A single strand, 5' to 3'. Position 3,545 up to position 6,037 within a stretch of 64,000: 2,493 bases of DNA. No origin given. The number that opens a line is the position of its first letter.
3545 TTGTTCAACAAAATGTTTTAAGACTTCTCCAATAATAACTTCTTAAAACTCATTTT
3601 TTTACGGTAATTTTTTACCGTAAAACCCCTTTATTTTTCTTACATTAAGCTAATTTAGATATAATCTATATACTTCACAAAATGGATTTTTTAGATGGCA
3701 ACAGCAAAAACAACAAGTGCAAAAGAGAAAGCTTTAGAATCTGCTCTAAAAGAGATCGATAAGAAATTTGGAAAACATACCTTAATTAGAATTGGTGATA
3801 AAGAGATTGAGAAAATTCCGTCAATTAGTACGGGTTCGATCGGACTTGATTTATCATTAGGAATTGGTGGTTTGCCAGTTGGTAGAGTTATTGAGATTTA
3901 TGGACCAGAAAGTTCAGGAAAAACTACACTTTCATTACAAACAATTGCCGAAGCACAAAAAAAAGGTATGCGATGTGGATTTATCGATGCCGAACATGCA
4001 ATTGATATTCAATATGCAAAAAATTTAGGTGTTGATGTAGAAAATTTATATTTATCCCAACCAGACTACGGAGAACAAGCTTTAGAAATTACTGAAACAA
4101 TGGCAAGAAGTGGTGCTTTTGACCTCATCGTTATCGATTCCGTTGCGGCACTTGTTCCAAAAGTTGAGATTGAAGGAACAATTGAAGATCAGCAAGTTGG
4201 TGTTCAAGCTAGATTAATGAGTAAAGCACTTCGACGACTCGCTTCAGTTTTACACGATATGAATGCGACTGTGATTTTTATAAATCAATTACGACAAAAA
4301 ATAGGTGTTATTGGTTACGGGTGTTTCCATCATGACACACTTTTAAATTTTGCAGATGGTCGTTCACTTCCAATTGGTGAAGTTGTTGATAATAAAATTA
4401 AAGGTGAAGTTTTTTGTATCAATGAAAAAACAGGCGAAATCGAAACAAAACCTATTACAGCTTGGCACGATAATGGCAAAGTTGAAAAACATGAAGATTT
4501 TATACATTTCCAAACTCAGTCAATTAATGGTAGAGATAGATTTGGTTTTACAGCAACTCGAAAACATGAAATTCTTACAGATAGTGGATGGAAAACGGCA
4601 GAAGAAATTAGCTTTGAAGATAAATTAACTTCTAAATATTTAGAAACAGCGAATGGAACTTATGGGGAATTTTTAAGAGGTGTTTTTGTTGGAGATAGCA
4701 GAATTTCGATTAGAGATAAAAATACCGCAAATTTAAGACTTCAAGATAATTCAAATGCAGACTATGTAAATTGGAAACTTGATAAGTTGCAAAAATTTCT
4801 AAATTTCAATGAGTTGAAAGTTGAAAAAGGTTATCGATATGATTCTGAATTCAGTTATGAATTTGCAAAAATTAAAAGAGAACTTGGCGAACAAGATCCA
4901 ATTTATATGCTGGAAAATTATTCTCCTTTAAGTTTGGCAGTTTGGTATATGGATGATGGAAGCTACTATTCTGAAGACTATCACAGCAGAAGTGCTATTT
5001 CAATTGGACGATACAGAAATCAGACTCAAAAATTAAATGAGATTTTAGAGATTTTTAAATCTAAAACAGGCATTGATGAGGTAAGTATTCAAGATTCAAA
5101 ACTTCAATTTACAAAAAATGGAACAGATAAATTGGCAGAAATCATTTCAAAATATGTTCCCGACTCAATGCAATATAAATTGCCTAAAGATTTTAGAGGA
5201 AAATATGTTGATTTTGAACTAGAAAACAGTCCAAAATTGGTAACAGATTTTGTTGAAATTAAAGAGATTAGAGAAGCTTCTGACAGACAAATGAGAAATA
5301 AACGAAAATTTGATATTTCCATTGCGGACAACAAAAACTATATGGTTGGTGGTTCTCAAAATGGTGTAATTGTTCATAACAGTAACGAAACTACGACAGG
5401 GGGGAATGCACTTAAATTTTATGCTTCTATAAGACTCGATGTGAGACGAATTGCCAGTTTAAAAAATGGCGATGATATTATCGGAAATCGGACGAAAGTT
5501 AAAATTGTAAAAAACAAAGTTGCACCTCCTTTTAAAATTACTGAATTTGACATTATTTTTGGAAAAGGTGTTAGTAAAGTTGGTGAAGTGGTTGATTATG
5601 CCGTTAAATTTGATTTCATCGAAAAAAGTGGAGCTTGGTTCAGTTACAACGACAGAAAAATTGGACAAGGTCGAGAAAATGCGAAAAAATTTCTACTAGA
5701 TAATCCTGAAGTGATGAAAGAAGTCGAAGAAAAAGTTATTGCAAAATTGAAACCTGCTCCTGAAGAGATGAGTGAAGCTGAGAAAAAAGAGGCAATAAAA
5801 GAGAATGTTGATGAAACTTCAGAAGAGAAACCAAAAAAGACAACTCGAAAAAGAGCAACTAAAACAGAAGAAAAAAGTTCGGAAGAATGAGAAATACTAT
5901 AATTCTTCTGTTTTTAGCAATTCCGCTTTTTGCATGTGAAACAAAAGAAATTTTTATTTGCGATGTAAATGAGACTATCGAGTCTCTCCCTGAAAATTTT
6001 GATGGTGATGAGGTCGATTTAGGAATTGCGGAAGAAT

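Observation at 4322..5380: recA carries a 353-aa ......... intein in the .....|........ (L2-loop) region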

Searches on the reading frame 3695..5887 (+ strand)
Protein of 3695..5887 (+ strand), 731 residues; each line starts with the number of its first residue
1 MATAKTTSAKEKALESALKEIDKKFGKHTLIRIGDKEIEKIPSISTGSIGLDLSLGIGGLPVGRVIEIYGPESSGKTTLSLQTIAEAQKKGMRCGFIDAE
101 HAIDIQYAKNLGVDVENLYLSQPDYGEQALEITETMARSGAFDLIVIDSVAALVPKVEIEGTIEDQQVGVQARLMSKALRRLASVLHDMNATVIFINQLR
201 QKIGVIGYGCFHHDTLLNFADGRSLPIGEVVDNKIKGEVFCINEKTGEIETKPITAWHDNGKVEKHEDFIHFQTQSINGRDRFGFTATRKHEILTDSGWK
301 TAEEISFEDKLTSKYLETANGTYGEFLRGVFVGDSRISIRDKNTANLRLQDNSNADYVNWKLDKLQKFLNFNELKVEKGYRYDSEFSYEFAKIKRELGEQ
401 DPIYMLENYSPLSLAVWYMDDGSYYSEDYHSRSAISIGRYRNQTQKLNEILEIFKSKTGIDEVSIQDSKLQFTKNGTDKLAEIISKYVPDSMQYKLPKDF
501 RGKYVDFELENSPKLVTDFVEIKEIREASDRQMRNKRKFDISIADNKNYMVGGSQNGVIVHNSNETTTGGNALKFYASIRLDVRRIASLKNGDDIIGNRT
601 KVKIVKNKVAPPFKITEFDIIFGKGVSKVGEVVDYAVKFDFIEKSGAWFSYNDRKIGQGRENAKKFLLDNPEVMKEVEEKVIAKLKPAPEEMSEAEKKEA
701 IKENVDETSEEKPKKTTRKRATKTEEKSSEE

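Call 3: search_protein_families(library=pfam, proteins=[window:3695-5887:+], max_evalue=0.1)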
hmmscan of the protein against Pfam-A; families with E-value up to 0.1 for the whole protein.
window:3695-5887:+ (731 aa): 12 families
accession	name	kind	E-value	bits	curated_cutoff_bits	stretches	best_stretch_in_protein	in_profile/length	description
PF00154.27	RecA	-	3.9e-120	400.6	27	2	12-207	1-196/262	recA bacterial DNA recombination protein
PF21096.2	RecA_C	-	1.2e-25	89.9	27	1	630-686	1-57/57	RecA C-terminal domain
PF06745.19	ATPase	-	7.9e-11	42.2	26.6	1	45-202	2-167/231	KaiC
PF03161.18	LAGLIDADG_2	-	1.3e-08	35.4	25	1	325-460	2-145/168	LAGLIDADG DNA endonuclease family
PF01637.24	ATPase_2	-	3.2e-06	27.6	33.2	1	65-154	22-82/225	ATPase domain predominantly from Archaea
PF08423.17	Rad51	-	7.8e-06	25.8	22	1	41-203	5-179/244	Rad51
PF07591.16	PT-HINT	-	6.3e-05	23.7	27.7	0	237-313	18-89/137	Pretoxin HINT domain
PF00265.24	TK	-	0.00073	19.9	20.6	1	67-158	5-94/176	Thymidine kinase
PF03205.20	MobB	-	0.0037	17.6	26.6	1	65-104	1-41/133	Molybdopterin guanine dinucleotide synthesis protein B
PF13479.12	AAA_24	-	0.0049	17.2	27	1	66-157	5-80/195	AAA domain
PF13173.12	AAA_14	-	0.022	15.2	27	0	64-108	3-46/129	AAA domain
PF13481.12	AAA_25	-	0.03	14.4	27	0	60-87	30-57/195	AAA domain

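Call 6: search_protein_families(library=ncbifam, proteins=[window:3695-5887:+], max_evalue=0.1)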
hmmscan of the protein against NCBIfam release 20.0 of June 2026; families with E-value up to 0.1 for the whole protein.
window:3695-5887:+ (731 aa): 25 families
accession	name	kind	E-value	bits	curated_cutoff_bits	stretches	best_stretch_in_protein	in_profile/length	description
TIGR02012.1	tigrfam_recA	equivalog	1.8e-147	490.8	325.3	2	10-210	2-201/321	recombinase RecA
NF007072.0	PRK09519.1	equivalog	3.9e-116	389.3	1024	3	7-206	4-203/790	intein-containing recombinase RecA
TIGR02237.1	recomb_radB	equivalog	7.6e-13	48.8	172.4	1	57-204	6-154/210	DNA repair and recombination protein RadB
NF033429.2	ImuA_translesion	equivalog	1.7e-09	37.8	150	1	42-146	14-119/181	translesion DNA synthesis-associated protein ImuA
TIGR02238.1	recomb_DMC1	equivalog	1.6e-07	30.8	447.7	1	11-204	48-251/314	meiotic recombinase Dmc1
NF006861.0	PRK09361.1-1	equivalog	3.9e-07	29.8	278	1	43-199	4-167/235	DNA repair and recombination protein RadB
NF005852.0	PRK07773.1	equivalog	5.4e-07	28.3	780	1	209-312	397-491/886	replicative DNA helicase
NF007079.0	PRK09532.1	equivalog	7.9e-07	27.7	1525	1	208-313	774-868/876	DNA polymerase III subunit alpha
TIGR00416.1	sms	equivalog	4.7e-06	25.6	403.05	1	28-154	60-183/454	DNA repair protein RadA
TIGR02239.1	recomb_RAD51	equivalog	9.7e-06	24.9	478.05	1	14-201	51-247/316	DNA repair protein RAD51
NF003301.0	PRK04301.1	equivalog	2e-05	23.9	259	1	36-204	75-256/316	DNA repair and recombination protein RadA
TIGR03880.1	KaiC_arch_3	hypoth_equivalog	4.5e-05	23.1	249.45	1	50-117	4-72/224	KaiC domain-containing protein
TIGR01445.1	intein_Nterm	domain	7.3e-05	23.7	24.5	1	210-295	1-83/83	intein N-terminal splicing region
NF006799.0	PRK09302.1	equivalog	8.4e-05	21.3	408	1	38-196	7-173/515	circadian clock protein KaiC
NF058630.1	repair_Rv3395c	exception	0.0001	22.1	65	1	58-155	5-92/153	DnaE2-dependent mutagenesis accessory factor ImuA'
TIGR01443.1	intein_Cterm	domain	0.036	14.4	15.6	1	539-563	3-24/24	intein C-terminal splicing region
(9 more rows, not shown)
